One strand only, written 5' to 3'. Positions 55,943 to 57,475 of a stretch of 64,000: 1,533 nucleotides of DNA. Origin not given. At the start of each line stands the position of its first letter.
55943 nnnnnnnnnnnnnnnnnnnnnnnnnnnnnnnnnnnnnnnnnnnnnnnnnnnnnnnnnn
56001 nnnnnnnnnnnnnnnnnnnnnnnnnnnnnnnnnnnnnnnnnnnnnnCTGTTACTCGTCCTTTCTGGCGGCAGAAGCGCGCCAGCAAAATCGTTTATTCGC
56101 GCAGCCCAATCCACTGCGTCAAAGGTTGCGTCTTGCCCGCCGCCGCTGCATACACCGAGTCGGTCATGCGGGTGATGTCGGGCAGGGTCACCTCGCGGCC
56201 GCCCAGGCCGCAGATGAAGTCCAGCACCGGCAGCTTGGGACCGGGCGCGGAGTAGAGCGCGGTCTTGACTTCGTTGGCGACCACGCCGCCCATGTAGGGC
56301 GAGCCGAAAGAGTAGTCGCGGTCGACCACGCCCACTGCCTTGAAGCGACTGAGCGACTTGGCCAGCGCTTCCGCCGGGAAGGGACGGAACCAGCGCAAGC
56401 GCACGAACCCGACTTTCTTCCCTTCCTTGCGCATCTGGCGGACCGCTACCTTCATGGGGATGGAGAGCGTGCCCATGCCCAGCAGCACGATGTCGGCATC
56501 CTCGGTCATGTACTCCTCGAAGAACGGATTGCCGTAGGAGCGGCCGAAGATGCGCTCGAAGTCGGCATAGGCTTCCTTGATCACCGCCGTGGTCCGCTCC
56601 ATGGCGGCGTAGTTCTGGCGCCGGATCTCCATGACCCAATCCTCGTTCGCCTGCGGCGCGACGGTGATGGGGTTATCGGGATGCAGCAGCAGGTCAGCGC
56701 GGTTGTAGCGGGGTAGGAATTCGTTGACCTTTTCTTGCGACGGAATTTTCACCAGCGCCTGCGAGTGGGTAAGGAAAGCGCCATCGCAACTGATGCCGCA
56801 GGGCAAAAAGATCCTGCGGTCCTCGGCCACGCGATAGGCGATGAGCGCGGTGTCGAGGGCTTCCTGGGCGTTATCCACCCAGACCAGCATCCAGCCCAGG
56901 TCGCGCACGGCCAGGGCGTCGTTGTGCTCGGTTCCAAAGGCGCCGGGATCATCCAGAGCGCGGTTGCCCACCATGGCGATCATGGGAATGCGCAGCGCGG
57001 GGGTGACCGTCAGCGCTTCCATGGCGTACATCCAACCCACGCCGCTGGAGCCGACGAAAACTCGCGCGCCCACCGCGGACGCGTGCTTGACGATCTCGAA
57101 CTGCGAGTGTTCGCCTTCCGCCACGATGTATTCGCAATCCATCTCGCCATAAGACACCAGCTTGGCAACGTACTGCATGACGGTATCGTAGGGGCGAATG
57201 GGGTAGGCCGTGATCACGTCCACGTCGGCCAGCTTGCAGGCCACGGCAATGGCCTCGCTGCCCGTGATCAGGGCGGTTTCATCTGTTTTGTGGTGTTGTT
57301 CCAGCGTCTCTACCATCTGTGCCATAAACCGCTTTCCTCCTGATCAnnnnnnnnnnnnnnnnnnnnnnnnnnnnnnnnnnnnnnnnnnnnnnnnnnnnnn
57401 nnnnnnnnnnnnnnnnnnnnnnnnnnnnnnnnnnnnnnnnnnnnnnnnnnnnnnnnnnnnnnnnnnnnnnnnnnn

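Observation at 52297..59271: GntR-headed three-chain 2-oxoacid:ferredoxin oxidoreductase with OFA transporter: candidate oxalate oxidoreductase system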

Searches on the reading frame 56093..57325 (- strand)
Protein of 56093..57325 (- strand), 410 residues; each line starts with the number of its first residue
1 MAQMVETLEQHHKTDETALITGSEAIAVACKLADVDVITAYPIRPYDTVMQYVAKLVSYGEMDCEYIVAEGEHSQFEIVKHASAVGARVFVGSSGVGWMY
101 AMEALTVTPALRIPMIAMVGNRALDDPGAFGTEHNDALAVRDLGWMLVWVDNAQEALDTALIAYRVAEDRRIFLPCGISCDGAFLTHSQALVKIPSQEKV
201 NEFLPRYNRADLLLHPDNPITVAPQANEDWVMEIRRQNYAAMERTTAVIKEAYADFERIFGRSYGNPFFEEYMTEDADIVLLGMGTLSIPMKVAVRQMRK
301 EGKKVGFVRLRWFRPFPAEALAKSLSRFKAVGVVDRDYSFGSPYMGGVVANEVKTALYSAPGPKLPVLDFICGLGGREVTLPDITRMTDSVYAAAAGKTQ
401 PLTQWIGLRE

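Call 3: search_protein_families(library=pfam, proteins=[window:56093-57325:-])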
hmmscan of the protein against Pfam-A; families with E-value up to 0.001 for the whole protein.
window:56093-57325:- (410 aa): 3 families
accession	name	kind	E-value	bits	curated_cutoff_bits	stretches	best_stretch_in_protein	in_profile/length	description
PF01855.24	POR_N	-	4.5e-56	190.6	27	1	29-252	2-229/231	Pyruvate flavodoxin/ferredoxin oxidoreductase, thiamine diP-bdg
PF17147.9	PFOR_II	-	6.1e-29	100.8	27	1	277-384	1-102/102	Pyruvate:ferredoxin oxidoreductase core domain II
PF02780.25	Transketolase_C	-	4.7e-05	23.7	25.9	1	274-342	7-75/124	Transketolase, C-terminal domain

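Call 4: search_protein_families(library=ncbifam, proteins=[window:56093-57325:-])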
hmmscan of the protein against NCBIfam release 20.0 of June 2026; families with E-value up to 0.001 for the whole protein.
window:56093-57325:- (410 aa): 13 families
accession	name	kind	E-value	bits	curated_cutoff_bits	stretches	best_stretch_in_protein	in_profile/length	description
NF045791.1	OxalOxredalpha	equivalog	9.8e-115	383.7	500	1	18-406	5-391/395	oxalate oxidoreductase subunit alpha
NF040682.1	PorA_Arch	equivalog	4.5e-106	355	550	1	18-410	4-387/387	pyruvate synthase subunit PorA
NF006233.0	PRK08367.1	equivalog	2.9e-90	303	625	1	19-409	6-390/394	pyruvate ferredoxin oxidoreductase subunit alpha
NF045764.1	PhenlGlyoxDHPadG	equivalog_domain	2.1e-82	276.8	700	1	19-406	4-394/398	NADH-dependent phenylglyoxylate dehydrogenase subunit alpha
NF007201.0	PRK09622.1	equivalog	4.3e-77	259.7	590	1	17-409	10-398/405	2-oxoacid:ferredoxin oxidoreductase subunit alpha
NF006232.0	PRK08366.1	equivalog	1.1e-76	258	646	1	19-393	9-376/394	2-ketoisovalerate ferredoxin oxidoreductase subunit alpha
NF005507.0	PRK07119.1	subfamily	2.1e-24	86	399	1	16-335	3-305/352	3-methyl-2-oxobutanoate dehydrogenase subunit VorB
TIGR02176.1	pyruv_ox_red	equivalog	2.3e-22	78.7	911.35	1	21-392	5-379/1167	pyruvate:ferredoxin (flavodoxin) oxidoreductase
TIGR03710.1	OAFO_sf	subfamily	1.2e-20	73.6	482.75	2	7-122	183-296/561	2-oxoacid:acceptor oxidoreductase subunit alpha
NF006412.0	PRK08659.1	equivalog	1.4e-17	63.9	411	1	15-334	3-332/378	2-oxoacid:acceptor oxidoreductase subunit alpha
NF007206.0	PRK09627.1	equivalog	1.7e-14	53.6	579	1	269-335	267-333/375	2-oxoglutarate synthase subunit alpha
NF041170.1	Oxoac_fdxalpha_Archa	equivalog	9.6e-10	37.4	800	1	272-338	515-582/636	2-oxoacid:ferredoxin oxidoreductase subunit alpha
TIGR03336.1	IOR_alpha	equivalog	3.3e-07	29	650.9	1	18-170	3-153/595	indolepyruvate ferredoxin oxidoreductase subunit alpha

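Call 5: search_solved_structures(query=window:56093-57325:-, max_evalue=0.001, show_alignments=3)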
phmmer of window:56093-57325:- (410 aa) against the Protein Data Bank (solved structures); distinct sequences matched with E-value up to 0.001: 7.
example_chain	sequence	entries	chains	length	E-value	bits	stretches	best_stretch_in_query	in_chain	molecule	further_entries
5c4i_A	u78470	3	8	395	1.4e-99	336.9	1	20-407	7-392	Oxalate oxidoreductase subunit alpha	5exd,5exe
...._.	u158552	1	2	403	2.3e-63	217.7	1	18-392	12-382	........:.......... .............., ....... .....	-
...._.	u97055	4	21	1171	2.9e-16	62.6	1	28-392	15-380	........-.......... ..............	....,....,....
7plm_A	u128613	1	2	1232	1.2e-12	50.7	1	37-388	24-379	Pyruvate:ferredoxin oxidoreductase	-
1b0p_A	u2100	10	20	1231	1.2e-12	50.7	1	37-388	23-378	PROTEIN (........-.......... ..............) | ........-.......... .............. | PYRUVATE FERREDOXIN OXIDOREDUCTASE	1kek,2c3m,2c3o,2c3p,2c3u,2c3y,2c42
1yd7_A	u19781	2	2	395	5e-09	38.8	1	16-329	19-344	2-keto acid:ferredoxin oxidoreductase subunit alpha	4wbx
8ys5_A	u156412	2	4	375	6.6e-07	31.8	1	270-335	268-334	2-oxoglutarate synthase subunit alpha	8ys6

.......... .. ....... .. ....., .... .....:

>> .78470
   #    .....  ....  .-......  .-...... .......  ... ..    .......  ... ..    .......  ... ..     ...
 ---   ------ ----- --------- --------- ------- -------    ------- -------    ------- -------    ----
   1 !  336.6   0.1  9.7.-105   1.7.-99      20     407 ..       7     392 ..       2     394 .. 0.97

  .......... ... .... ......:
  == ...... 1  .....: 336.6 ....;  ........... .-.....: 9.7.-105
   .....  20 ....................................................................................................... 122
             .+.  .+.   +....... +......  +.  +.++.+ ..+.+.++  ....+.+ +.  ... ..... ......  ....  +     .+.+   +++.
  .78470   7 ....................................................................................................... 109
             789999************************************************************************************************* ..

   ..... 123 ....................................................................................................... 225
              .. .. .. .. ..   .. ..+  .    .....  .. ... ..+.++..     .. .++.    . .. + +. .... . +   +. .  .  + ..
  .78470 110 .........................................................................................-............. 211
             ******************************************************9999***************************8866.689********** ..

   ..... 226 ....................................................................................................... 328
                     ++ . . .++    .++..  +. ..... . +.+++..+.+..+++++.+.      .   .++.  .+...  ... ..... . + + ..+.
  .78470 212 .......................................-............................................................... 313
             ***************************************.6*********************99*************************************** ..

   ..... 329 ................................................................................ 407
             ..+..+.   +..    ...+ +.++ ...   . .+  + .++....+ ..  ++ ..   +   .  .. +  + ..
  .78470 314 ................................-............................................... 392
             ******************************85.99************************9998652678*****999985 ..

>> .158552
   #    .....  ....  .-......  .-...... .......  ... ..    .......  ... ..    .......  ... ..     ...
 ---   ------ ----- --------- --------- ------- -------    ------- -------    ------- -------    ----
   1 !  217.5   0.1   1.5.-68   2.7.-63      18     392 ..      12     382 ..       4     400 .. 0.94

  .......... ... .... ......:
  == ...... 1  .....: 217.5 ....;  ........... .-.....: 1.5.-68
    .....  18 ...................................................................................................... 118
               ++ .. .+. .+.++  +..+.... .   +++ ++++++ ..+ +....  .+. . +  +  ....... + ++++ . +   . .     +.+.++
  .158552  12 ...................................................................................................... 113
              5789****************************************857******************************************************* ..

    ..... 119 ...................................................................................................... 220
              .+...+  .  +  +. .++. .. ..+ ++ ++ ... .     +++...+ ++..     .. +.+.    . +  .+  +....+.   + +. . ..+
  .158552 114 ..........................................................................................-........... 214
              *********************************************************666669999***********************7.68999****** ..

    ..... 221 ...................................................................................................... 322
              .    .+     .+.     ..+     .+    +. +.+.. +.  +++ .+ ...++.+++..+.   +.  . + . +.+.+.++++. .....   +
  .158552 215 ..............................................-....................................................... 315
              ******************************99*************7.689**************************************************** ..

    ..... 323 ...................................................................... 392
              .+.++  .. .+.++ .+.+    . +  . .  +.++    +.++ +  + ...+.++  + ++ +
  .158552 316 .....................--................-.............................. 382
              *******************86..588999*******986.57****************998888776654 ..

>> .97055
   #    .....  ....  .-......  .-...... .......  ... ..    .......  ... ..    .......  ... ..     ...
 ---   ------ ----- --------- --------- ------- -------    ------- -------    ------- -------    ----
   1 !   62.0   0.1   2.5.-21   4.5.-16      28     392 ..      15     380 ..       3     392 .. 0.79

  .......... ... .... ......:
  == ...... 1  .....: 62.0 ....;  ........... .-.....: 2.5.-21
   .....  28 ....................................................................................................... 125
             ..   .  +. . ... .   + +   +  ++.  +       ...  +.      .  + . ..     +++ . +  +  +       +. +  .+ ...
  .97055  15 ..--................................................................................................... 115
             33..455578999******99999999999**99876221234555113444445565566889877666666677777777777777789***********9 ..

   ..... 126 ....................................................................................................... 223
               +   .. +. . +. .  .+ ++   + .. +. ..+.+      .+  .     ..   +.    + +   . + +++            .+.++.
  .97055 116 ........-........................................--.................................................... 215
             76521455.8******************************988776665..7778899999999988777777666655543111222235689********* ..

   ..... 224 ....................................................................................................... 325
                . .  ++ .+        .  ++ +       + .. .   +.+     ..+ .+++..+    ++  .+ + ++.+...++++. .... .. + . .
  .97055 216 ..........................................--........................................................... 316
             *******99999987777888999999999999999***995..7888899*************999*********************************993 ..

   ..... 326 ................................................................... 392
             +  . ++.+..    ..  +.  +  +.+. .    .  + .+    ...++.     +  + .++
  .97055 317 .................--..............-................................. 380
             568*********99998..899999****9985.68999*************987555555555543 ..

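Call 20: find_homologous_proteins(query=window:56093-57325:-, max_evalue=1e-20)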
Query window:56093-57325:- (410 aa): 5101 proteins with E <= 1e-20 among 8000 candidates; the best 120 are listed.
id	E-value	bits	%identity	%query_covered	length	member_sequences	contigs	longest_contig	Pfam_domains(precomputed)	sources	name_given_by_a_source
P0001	3.4e-263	891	94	100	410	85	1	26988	PF01855.25,PF17147.10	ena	-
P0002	1.3e-246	836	88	100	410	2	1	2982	PF01855.25,PF17147.10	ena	-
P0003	5.7e-246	834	89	100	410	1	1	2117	PF01855.25,PF17147.10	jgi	jgi:pyruvate ferredoxin oxidoreductase alpha subunit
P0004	2.0e-245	832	88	100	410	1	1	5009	PF01855.25,PF17147.10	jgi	jgi:pyruvate ferredoxin oxidoreductase alpha subunit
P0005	1.0e-241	820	87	100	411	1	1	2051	PF01855.25,PF17147.10,PF02780.26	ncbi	-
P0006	6.8e-241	817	85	100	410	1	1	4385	PF01855.25,PF17147.10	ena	-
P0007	2.4e-240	815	86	100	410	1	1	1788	PF01855.25,PF17147.10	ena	-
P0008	4.2e-240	815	88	98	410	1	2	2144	PF01855.25,PF17147.10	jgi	jgi:pyruvate ferredoxin oxidoreductase alpha subunit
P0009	1.5e-239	813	88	98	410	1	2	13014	PF01855.25,PF17147.10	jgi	jgi:pyruvate ferredoxin oxidoreductase alpha subunit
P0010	1.9e-239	812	86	100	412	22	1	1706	PF01855.25,PF17147.10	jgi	-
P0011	2.8e-239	812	86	100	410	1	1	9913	PF01855.25,PF17147.10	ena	-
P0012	2.8e-239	812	86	100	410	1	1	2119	PF01855.25,PF17147.10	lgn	-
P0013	3.0e-239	812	88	98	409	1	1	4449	PF01855.25,PF17147.10,PF02780.26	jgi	-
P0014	3.1e-239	812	87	98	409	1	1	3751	PF01855.25,PF17147.10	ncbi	-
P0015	3.4e-239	812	85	100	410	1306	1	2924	PF01855.25,PF17147.10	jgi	jgi:pyruvate ferredoxin oxidoreductase alpha subunit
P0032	1.4e-238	809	86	98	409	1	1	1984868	PF01855.25,PF17147.10,PF02780.26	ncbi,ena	-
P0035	1.6e-238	809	87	98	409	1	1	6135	PF01855.25,PF17147.10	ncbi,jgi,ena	-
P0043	3.5e-238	808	87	98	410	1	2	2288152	PF01855.25,PF17147.10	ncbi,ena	-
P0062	1.0e-237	807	86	100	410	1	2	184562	PF01855.25,PF17147.10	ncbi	-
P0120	3.3e-236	802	86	98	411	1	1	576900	PF01855.25,PF17147.10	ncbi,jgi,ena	-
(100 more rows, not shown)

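Call 28: search_protein_representatives(protein=window:56093-57325:-)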
Query: 410 residues. Proteins with E-value up to 0.001 (for the whole library): 4032; up to 1e-10: 1844; up to 1e-30: 436. The best 150 are listed.
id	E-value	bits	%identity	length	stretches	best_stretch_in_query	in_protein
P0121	2.7e-179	612.6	69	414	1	13-409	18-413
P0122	2.4e-166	570.0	74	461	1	13-344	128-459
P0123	4.2e-156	536.2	81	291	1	1-290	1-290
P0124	5.4e-137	473.3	64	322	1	89-409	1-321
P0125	1.4e-132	458.8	86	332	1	11-243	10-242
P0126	2.5e-128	444.8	72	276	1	144-409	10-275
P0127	3.0e-117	408.3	72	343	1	99-337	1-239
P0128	7.5e-111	387.3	66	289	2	15-178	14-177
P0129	1.7e-108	379.5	66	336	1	161-410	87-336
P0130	6.8e-103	361.1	91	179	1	232-410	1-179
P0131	1.6e-100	353.2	47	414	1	16-409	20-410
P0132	3.7e-98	345.5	68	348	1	172-396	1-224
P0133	8.7e-97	340.9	45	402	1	17-410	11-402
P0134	6.5e-96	338.1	92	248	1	8-176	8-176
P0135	1.4e-88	313.9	71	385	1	18-211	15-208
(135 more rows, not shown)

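Call 35: find_related_loci(query=A1, collection=genome_contigs, flank=10000)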
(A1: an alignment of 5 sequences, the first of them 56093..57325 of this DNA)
Query A1 (410 aa) in genome_contigs; peptide patterns used: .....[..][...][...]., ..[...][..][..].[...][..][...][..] (x = any residue, [..] = any of these).
599 stretches matched a pattern (row limit reached: there are more); 586 encode a relative of the query (tblastn E <= 1e-3); the best 80 are kept; 80 distinct loci.
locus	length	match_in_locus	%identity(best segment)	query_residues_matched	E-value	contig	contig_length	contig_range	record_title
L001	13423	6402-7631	96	1-410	0e+0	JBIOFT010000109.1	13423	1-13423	MAG: Terriglobales bacterium isolate GcC11-4 k141_828524_length_13423_cov_24.0000, whole genome shotgun sequence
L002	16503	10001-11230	93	1-410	0e+0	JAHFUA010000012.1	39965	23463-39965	MAG: Acidobacteria bacterium isolate nzgw69 NODE_1338_length_39966_cov_4.187878, whole genome shotgun sequence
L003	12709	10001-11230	93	1-410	0e+0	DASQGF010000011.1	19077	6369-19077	MAG TPA_asm: Terriglobales bacterium isolate SMAG_U11799 k141_17169, whole genome shotgun sequence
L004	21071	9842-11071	93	1-410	0e+0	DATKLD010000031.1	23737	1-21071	MAG TPA_asm: Terriglobales bacterium isolate SMAG_U14676 k141_1588875, whole genome shotgun sequence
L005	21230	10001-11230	94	1-410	0e+0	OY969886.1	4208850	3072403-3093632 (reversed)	MAG: uncultured Acidobacteriota bacterium isolate MFD10007.bin.c.1 genome assembly, chromosome: 1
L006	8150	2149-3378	88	1-410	0e+0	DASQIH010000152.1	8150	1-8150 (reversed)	MAG TPA_asm: Terriglobales bacterium isolate SMAG_U11854 k141_349002, whole genome shotgun sequence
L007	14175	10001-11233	87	1-410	0e+0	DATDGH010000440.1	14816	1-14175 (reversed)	MAG TPA_asm: Candidatus Angelobacter sp. isolate SMAG_U247 k141_427041, whole genome shotgun sequence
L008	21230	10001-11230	86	1-410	0e+0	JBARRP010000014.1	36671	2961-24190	MAG: Candidatus Acidiferrales bacterium isolate MFD13499_ilm_asm_bin38 k127_192316, whole genome shotgun sequence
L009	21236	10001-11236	86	1-410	0e+0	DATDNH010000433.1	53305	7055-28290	MAG TPA_asm: Candidatus Angelobacter sp. isolate SMAG_U432 k141_1441410, whole genome shotgun sequence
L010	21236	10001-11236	85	1-410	0e+0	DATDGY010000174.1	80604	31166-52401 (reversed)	MAG TPA_asm: Candidatus Angelobacter sp. isolate SMAG_U264 k141_471308, whole genome shotgun sequence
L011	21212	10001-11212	87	7-410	0e+0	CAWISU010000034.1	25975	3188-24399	MAG: uncultured Acidobacteriota bacterium isolate MFD09222.bin.2.91 genome assembly, contig: contig_178709, whole genome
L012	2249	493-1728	85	1-410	0e+0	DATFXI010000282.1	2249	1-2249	MAG TPA_asm: Candidatus Angelobacter sp. isolate SMAG_U9513 k141_2478396, whole genome shotgun sequence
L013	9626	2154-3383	86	1-410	0e+0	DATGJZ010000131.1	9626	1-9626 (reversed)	MAG TPA_asm: Candidatus Angelobacter sp. isolate SMAG_U9846 k141_501883, whole genome shotgun sequence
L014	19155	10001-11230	85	1-410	0e+0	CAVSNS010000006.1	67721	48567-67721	MAG: uncultured Acidobacteriota bacterium isolate MFD03346.bin.2.100 genome assembly, contig: contig_11800, whole genome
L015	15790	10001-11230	84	1-410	0e+0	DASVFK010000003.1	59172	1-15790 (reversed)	MAG TPA_asm: Candidatus Angelobacter sp. isolate SMAG_U2087 k141_811, whole genome shotgun sequence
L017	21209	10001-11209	87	8-410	0e+0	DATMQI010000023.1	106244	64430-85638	MAG TPA_asm: Terriglobales bacterium isolate SMAG_U12924 k141_1073075, whole genome shotgun sequence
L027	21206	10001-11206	86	9-410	0e+0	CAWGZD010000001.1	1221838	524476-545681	MAG: uncultured Acidobacteriaceae bacterium isolate MFD01716.bin.1.177 genome assembly, contig: contig_10651, whole geno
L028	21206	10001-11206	86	9-410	0e+0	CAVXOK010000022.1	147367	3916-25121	MAG: uncultured Acidobacteriaceae bacterium isolate MFD00731.bin.2.193 genome assembly, contig: contig_78682, whole geno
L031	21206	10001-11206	86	9-410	0e+0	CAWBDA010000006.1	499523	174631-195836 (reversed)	MAG: uncultured Acidobacteriaceae bacterium isolate MFD00731.bin.1.142 genome assembly, contig: contig_82747, whole geno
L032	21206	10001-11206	86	9-410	0e+0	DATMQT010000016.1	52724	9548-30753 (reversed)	MAG TPA_asm: Candidatus Dormiibacterota bacterium isolate SMAG_U12936 k141_2169068, whole genome shotgun sequence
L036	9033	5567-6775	84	8-410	0e+0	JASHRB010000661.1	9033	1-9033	MAG: Candidatus Sulfotelmatobacter sp. isolate JOPF090 JOPF_A04C_contig_319787, whole genome shotgun sequence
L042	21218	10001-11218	81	4-410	0e+0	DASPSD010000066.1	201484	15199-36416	MAG TPA_asm: Candidatus Sulfotelmatobacter sp. isolate SMAG_U12242 k141_1421485, whole genome shotgun sequence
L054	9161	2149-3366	79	1-408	0e+0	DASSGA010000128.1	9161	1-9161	MAG TPA_asm: bacterium isolate SMAG_U1020 k141_1340704, whole genome shotgun sequence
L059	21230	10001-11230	76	1-409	0e+0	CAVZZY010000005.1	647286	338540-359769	MAG: uncultured Acidobacteriaceae bacterium isolate MFD05580.bin.1.81 genome assembly, contig: contig_21044, whole genom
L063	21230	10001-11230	76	1-409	0e+0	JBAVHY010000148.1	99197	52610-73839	MAG: Candidatus Acidiferrum sp. isolate MFD02551_ilm_asm_bin5 k127_187610, whole genome shotgun sequence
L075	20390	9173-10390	78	4-410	0e+0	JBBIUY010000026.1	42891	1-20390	MAG: Armatimonadota bacterium isolate BR2S70218_bin_64 NODE_574_length_42891_cov_26.710337, whole genome shotgun sequenc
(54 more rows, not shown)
